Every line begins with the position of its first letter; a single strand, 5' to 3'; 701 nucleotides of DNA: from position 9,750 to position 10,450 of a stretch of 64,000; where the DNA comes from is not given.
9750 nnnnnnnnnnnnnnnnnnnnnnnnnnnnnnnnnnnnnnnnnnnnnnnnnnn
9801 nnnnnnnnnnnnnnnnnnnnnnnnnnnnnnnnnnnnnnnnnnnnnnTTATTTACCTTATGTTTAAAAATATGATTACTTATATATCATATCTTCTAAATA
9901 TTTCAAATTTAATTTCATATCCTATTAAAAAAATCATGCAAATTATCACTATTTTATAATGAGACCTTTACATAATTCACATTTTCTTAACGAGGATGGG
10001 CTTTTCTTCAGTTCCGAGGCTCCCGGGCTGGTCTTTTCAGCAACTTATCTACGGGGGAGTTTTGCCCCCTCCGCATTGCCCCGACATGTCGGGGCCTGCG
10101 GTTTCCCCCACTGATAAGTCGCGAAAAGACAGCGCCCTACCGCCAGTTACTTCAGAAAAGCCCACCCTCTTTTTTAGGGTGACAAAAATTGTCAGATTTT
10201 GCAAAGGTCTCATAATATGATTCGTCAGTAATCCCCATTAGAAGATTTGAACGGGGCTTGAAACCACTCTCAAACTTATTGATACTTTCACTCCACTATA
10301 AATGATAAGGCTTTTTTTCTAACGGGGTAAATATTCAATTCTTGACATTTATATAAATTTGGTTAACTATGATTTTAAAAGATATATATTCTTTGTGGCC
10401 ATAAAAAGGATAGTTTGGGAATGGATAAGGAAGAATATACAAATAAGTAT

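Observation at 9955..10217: The 291-bp unit has RNA-like architecture (two GTAA-capped hairpins plus a long rod) and a diverged third copy that preserves the pairing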

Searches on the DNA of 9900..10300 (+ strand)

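Call 7: search_rna_families(source=window, start=9900, end=10300, threshold=evalue, max_evalue=10, show_alignments=3)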
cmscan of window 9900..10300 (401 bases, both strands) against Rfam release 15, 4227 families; matches with E-value up to 10: 2.
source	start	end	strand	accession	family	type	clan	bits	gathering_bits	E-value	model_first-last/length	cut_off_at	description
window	10187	10299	-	RF01429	snoR130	Gene; snRNA; snoRNA; CD-box;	-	19.4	40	0.45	1-122/122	no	small nucleolar RNA snoR130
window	10163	10231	-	RF01844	SmY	Gene; snRNA; splicing;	-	12.7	39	2.8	1-80/80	no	SmY spliceosomal RNA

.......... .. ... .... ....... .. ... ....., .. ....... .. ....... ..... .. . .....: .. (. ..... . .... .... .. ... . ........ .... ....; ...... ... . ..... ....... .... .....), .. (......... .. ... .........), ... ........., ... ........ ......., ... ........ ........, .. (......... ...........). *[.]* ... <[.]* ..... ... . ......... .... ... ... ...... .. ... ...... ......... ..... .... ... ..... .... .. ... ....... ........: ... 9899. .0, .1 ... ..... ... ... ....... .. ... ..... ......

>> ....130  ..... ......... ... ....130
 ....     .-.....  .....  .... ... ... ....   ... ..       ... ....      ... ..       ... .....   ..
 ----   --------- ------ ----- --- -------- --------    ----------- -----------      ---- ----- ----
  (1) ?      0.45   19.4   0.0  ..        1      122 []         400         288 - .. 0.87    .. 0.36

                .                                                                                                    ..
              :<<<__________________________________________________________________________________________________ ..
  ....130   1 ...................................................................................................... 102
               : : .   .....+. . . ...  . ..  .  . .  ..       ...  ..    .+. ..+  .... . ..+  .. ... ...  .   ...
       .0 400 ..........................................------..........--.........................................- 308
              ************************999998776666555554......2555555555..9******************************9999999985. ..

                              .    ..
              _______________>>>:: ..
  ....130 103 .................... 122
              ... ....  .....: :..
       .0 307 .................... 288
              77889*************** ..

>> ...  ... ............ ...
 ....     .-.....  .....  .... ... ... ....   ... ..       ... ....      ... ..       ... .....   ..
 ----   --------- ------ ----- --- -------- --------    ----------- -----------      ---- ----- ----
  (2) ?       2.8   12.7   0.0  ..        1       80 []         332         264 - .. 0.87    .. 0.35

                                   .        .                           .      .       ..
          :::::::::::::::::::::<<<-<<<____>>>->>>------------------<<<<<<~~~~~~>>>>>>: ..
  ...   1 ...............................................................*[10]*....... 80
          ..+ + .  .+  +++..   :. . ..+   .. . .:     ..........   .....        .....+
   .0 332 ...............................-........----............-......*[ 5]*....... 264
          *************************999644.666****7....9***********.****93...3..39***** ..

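Call 29: build_rna_model(alignment_id=A2)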
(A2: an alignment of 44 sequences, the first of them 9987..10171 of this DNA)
Model R1 built from alignment A2 (44 sequences, 215 columns); structure: RNAalifold consensus.
model positions 186; base pairs 37; branch points 0; effective number of sequences 1.74; information 0.59 bits per position. Calibrated on 0.2 Mb of random sequence (short: E-values are rough).
structure used (alignment columns):
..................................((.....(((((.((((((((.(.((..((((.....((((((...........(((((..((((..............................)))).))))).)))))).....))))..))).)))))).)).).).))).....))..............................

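Call 30: search_with_rna_model(model_id=R1, source=window, max_evalue=1)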
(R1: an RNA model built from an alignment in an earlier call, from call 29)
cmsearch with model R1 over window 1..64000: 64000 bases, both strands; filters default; matches with E-value up to 1: 6.
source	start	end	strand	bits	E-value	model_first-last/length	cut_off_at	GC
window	9987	10171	+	200.9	4.3e-46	1-186/186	no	0.57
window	36807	36992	+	197.3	3e-45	1-186/186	no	0.56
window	16563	16748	+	188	5e-43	1-186/186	no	0.54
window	9990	10174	-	49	6.8e-10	1-186/186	no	0.57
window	36810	36994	-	32.8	4.9e-06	1-186/186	no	0.56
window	16566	16750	-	26.9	0.00013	1-186/186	no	0.55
